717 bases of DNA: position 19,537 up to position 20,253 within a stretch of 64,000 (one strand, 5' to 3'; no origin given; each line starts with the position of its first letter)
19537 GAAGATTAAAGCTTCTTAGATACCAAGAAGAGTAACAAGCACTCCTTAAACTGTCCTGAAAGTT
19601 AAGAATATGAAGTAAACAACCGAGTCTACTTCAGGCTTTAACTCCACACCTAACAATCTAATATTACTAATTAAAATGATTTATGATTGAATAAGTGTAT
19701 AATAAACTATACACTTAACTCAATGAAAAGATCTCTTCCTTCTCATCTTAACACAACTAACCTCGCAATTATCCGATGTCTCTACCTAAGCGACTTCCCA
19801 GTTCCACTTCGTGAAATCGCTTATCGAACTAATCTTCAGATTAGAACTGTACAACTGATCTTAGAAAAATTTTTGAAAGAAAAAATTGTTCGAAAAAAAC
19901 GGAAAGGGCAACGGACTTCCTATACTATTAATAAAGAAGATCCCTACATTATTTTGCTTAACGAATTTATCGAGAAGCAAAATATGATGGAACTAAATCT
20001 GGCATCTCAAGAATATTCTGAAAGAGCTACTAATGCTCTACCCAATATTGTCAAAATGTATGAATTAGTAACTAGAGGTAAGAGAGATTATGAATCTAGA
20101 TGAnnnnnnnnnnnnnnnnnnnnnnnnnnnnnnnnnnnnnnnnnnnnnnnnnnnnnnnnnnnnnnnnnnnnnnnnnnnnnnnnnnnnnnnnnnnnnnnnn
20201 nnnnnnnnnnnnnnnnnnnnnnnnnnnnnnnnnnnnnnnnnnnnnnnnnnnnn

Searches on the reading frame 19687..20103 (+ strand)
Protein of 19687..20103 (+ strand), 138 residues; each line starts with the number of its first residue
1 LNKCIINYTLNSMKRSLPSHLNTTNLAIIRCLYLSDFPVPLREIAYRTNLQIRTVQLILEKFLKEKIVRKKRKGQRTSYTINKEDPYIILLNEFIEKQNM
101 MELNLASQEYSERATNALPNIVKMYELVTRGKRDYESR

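Call 3: search_protein_families(library=pfam, proteins=[window:19687-20103:+], max_evalue=1)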
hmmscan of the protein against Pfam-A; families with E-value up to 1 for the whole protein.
window:19687-20103:+ (138 aa): 3 families
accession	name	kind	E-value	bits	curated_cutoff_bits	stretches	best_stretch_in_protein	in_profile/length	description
PF24033.1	DUF7342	-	8.3e-05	23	31.6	1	38-114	17-93/150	Family of unknown function (DUF7342)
PF13545.12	HTH_Crp_2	-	0.045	14.2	27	1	36-81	20-61/70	Crp-like helix-turn-helix domain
PF25212.1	HVO_A0114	-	0.14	12.4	27.6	1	16-77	15-75/84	HVO_A0114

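Call 4: search_protein_families(library=padloc, proteins=[window:19687-20103:+], max_evalue=1)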
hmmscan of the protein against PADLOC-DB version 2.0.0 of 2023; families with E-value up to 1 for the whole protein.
window:19687-20103:+ (138 aa): 2 families
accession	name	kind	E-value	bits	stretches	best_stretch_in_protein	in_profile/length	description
PDLC01438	Csa3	-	9e-05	20.6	1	22-103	147-222/305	"CAS-I,CAS-II,CAS-III,CAS-IV,CAS-V,CAS-VI; associated_signaling"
PDLC04368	PDC-M05A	-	0.00024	19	1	26-99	16-90/201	-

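Call 5: search_protein_families(library=ncbifam, proteins=[window:19687-20103:+], max_evalue=1)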
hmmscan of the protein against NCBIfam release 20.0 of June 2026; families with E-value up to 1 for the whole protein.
window:19687-20103:+ (138 aa): 3 families
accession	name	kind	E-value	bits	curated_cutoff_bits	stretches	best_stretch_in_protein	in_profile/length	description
TIGR02944.1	suf_reg_Xantho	equivalog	0.0078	16.6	110.65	1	43-96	30-81/130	SUF system Fe-S cluster assembly regulator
NF033788.1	HTH_metalloreg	subfamily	0.031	14.1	55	1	24-85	12-72/77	metalloregulator ArsR/SmtB family transcription factor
NF033546.1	transpos_IS21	equivalog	0.096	12.2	160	1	41-113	11-82/294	IS21 family transposase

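Call 8: find_homologous_proteins(query=window:19687-20103:+)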
Query window:19687-20103:+ (138 aa): 2 proteins with E <= 0.001 among 7 candidates.
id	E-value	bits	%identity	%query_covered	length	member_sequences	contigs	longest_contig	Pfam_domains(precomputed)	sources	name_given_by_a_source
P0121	7.4e-74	264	100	91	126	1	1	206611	-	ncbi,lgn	-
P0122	2.0e-55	204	79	91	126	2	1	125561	-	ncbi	-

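Call 21: find_homologous_proteins(query=A3)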
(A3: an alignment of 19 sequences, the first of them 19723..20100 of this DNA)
Query A3 (19 sequences) (126 aa, profile of the alignment): 9 proteins with E <= 0.001 among 1172 candidates.
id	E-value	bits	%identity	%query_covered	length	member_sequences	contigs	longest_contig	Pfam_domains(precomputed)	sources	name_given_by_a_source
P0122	1.1e-35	140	79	100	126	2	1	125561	-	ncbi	-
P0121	6.6e-35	138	100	100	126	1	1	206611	-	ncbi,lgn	-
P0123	3.6e-34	135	43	11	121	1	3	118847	PF01047.29,PF09339.17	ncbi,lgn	-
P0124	4.5e-33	132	-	-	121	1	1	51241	-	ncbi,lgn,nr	ncbi:MAG: hypothetical protein EA369_08100 [Bradymonadales bacterium]|nr:MAG: hypothetical protein E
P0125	3.3e-19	87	31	90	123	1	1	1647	-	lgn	-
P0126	4.1e-19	87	-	-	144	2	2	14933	-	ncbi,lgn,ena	-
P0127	5.3e-17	80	51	47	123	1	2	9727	-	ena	-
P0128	4.6e-14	70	-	-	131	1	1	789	-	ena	-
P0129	7.5e-10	57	40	8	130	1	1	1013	-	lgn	-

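Call 33: search_solved_structures(query=A3, max_evalue=10, show_alignments=3)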
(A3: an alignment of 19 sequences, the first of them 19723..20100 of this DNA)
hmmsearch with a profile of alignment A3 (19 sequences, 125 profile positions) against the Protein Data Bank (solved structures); distinct sequences matched with E-value up to 10: 88 (the best 60 are shown).
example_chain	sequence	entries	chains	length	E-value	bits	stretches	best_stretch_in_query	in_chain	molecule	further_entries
7ueb_E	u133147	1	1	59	1.8e-05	28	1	12-60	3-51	PscE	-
4ggg_A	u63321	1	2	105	6e-05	26.3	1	3-85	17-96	Repressor protein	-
6cda_A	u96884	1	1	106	0.00013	25.2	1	3-85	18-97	ArsR family transcriptional regulator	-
1u2w_A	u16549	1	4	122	0.00014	25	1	13-79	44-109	Cadmium efflux system accessory protein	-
1r1u_A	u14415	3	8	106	0.00018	24.7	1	3-85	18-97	repressor protein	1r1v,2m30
2kjb_A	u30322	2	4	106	0.00018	24.7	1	3-85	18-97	CzrA protein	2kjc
6cdb_A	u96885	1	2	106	0.00026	24.2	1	3-85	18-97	ArsR family transcriptional regulator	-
9qdr_A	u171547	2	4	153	0.0005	23.3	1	12-93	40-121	MarR family transcriptional regulator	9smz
3f72_A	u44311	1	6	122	0.00071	22.8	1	13-70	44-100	Cadmium efflux system accessory protein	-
1q1h_A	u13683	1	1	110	0.0021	21.3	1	6-84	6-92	Transcription Factor E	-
2kko_A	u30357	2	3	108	0.0023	21.2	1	7-72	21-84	POSSIBLE TRANSCRIPTIONAL REGULATORY PROTEIN (POSSIBLY ARSR-FAMILY) | Possible transcriptional regulatory arsR-family protein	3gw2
1r22_A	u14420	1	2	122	0.0042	20.3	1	7-78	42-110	Transcriptional repressor smtB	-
3cuo_A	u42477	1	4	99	0.0071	19.6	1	26-73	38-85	Uncharacterized HTH-type transcriptional regulator ygaV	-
6uvu_A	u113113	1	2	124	0.0095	19.2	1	4-69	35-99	ArsR family transcriptional regulator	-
2xrn_A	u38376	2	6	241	0.011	19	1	15-57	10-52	HTH-TYPE TRANSCRIPTIONAL REGULATOR TTGV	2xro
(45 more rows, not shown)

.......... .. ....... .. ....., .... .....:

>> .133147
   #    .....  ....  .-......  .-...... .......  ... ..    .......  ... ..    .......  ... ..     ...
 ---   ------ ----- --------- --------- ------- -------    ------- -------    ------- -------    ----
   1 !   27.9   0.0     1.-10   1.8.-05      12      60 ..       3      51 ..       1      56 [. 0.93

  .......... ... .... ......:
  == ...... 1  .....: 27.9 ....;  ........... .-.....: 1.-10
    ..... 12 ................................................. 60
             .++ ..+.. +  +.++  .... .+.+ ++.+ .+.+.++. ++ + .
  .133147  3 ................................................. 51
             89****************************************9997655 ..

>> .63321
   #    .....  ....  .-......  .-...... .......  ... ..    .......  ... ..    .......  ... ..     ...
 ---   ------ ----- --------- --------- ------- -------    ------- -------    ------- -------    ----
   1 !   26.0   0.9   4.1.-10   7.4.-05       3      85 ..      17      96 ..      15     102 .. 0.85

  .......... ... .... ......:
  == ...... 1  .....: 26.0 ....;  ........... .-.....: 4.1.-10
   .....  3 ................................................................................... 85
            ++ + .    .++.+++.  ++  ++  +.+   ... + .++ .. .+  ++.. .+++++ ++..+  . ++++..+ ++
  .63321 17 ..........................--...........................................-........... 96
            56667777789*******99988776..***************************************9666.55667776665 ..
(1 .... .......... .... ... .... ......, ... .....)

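Call 36: predict_structure(alignment_id=A5)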
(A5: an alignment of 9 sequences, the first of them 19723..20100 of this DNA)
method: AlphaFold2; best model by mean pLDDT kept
length: 126 residues; sequences in the alignment: 9
mean_pLDDT: 85.1   pTM: 0.62
mean pLDDT of the five models: 85.1, 83.6, 83.4, 82.2, 81.4
residues with pLDDT >= 90: 44; 70-90: 72; 50-70: 6; < 50: 4
segments of 3 or more residues with pLDDT < 50: 1-4
pLDDT, mean of each block of 10 residues (from residue 1): 57 89 91 94 94 91 91 83 81 82 83 88 82
secondary structure, 60 per line:
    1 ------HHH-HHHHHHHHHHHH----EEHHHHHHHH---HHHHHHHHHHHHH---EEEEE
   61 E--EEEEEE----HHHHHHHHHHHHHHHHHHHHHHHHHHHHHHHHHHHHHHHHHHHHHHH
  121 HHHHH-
elements in order: H11-22 H29-36 H40-52 E56-61 E64-69 H74-125

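Call 40: fold_search(model_id=the predicted structure, library=pdb)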
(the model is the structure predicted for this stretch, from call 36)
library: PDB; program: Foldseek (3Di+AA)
matches with E <= 10: 1611; with E <= 0.001: 51
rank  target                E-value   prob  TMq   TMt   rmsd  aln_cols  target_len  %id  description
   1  6cda                  1.4e-04  1.00  0.49  0.64   2.2        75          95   24  Crystal structure of L34A CzrA in the Zn(II)bound state (released 2018-07-11)
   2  1r1u_A                1.8e-04  1.00  0.55  0.72   1.9        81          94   22  Crystal structure of the metal-sensing transcriptional repressor CzrA from Staphylococcus aureus in the apo-form (released 2004-05-18)
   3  4a6d                  2.2e-04  1.00  0.44  0.17   1.7        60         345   15  Crystal structure of human N-acetylserotonin methyltransferase (ASMT) in complex with SAM (released 2012-11-07)
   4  6cdb_A                2.4e-04  1.00  0.53  0.67   2.0        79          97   23  Crystal Structure of V66L CzrA in the Zn(II)bound state (released 2018-07-11)
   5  5ffx_D                2.5e-04  1.00  0.56  0.52   5.2       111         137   19  S. aureus MepR G34K Mutant (released 2016-12-21)
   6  5ffx_A                2.7e-04  1.00  0.49  0.45   5.8       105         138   20  S. aureus MepR G34K Mutant (released 2016-12-21)
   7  6cdb_B                2.9e-04  1.00  0.53  0.69   2.0        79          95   23  Crystal Structure of V66L CzrA in the Zn(II)bound state (released 2018-07-11)
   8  1r1u_B                2.9e-04  1.00  0.50  0.66   2.0        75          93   24  Crystal structure of the metal-sensing transcriptional repressor CzrA from Staphylococcus aureus in the apo-form (released 2004-05-18)
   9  1r1u_C                2.9e-04  1.00  0.50  0.62   2.0        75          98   24  Crystal structure of the metal-sensing transcriptional repressor CzrA from Staphylococcus aureus in the apo-form (released 2004-05-18)
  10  1r23_A                2.9e-04  1.00  0.53  0.63   2.3        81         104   14  Crystal structure of the cyanobacterial metallothionein repressor SmtB in the Zn1-form (one Zn(II) per dimer) (released 2004-05-18)
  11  3cuo_D                3.1e-04  1.00  0.51  0.67   2.2        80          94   21  Crystal structure of the predicted DNA-binding transcriptional regulator from E. coli (released 2008-06-17)
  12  3ov8                  3.1e-04  1.00  0.55  0.73   2.3        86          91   23  Crystal structure of AF1382 from Archaeoglobus fulgidus, High resolution (released 2011-11-16)
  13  4l9n_B                3.3e-04  1.00  0.53  0.49   5.8       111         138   18  Crystal structure of MepR A103V mutant from multidrug resistant S. aureus clinical isolate (released 2013-09-11)
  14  1smt_A                3.5e-04  1.00  0.52  0.65   2.4        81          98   15  SMTB REPRESSOR FROM SYNECHOCOCCUS PCC7942 (released 1997-12-03)
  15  4ggg_A                3.7e-04  1.00  0.50  0.66   2.1        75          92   24  Crystal structure of V66A/L68V CzrA in the Zn(II)bound state. (released 2013-02-06)
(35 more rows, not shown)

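Call 49: search_protein_families(library=pfam, alignment_id=A3, max_evalue=0.1)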
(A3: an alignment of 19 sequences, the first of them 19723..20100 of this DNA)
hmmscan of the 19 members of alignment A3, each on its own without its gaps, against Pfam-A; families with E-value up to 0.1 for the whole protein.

A. member 1, window:19723-20100:+ (126 aa): 2 families
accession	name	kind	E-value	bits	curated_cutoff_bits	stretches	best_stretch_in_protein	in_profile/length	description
PF24033.1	DUF7342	-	6.6e-05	23.4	31.6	1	26-102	17-93/150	Family of unknown function (DUF7342)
PF13545.12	HTH_Crp_2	-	0.041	14.3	27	1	24-69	20-61/70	Crp-like helix-turn-helix domain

B. families by the number of members that match (of 19 scanned): 49 families (the first 25 are shown)
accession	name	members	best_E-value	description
PF24033.1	DUF7342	6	6.6e-05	Family of unknown function (DUF7342)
PF09339.16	HTH_IclR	5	1.8e-06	IclR helix-turn-helix domain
PF13545.12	HTH_Crp_2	5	0.0003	Crp-like helix-turn-helix domain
PF25212.1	HVO_A0114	5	0.0021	HVO_A0114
PF09202.17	Rio2_N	5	0.018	Rio2, N-terminal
PF01047.28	MarR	4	4.9e-06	MarR family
PF12802.13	MarR_2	4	0.00041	MarR family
PF00392.27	GntR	4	0.0032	Bacterial regulatory proteins, gntR family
PF08100.18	Dimerisation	4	0.0032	O-methyltransferase dimerisation domain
PF25213.1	HVO_A0261_N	3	7.2e-05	HVO_A0261 N-terminal domain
PF13412.12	HTH_24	3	0.00012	Winged helix-turn-helix DNA-binding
PF02082.26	Rrf2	2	0.00032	Iron-dependent Transcriptional regulator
PF14277.12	DUF4364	2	0.0004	Domain of unknown function (DUF4364)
PF14502.12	HTH_41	2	0.019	Helix-turn-helix domain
PF04492.19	Phage_rep_O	2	0.019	Bacteriophage replication protein O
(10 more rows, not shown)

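Call 50: search_protein_families(library=padloc, alignment_id=A3, max_evalue=0.1)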
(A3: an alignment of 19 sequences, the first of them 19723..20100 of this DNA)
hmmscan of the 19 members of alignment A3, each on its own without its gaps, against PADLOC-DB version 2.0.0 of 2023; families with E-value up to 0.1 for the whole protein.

A. member 1, window:19723-20100:+ (126 aa): 2 families
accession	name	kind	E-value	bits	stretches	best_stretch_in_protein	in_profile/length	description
PDLC01438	Csa3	-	0.00011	20.4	1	10-91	147-222/305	"CAS-I,CAS-II,CAS-III,CAS-IV,CAS-V,CAS-VI; associated_signaling"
PDLC04368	PDC-M05A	-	0.00022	19.1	1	15-87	17-90/201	-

B. families by the number of members that match (of 19 scanned): 24 families
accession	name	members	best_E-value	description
PDLC04368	PDC-M05A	17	5.4e-10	-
PDLC01438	Csa3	11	1.1e-06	"CAS-I,CAS-II,CAS-III,CAS-IV,CAS-V,CAS-VI; associated_signaling"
PDLC04370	PDC-M05A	7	6.8e-06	-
PDLC01720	Csa3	7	0.00063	Csa3_1_CAS-I-II-III-IV-V-VI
PDLC04369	PDC-M05A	5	3.4e-08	-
PDLC01852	CARF3--CARF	3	0.0012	-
PDLC01879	CARF3--CARF_TM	2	0.0005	-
PDLC01848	CARF3--CARF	1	9.8e-05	-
PDLC01268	CasR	1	0.00036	"CAS-I,CAS-II,CAS-III,CAS-IV,CAS-V,CAS-VI; associated_signaling"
PDLC01434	CasR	1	0.0008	"CAS-I,CAS-II,CAS-III,CAS-IV,CAS-V,CAS-VI; associated_signaling"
PDLC03928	PsyrT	1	0.0016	-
PDLC03574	REase_II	1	0.0027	Type II restriction enzyme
PDLC01853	CARF3--CARF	1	0.0038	-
PDLC02258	AbiEi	1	0.0085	AbiEi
PDLC04133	mad1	1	0.0088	mads_1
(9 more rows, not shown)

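Call 66: search_dna_similar(query=window:19723-20100:+, collection=plasmids, mode=protein, max_evalue=0.01, max_rows=15)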
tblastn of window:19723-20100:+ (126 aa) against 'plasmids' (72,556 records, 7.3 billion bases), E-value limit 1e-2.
No match.
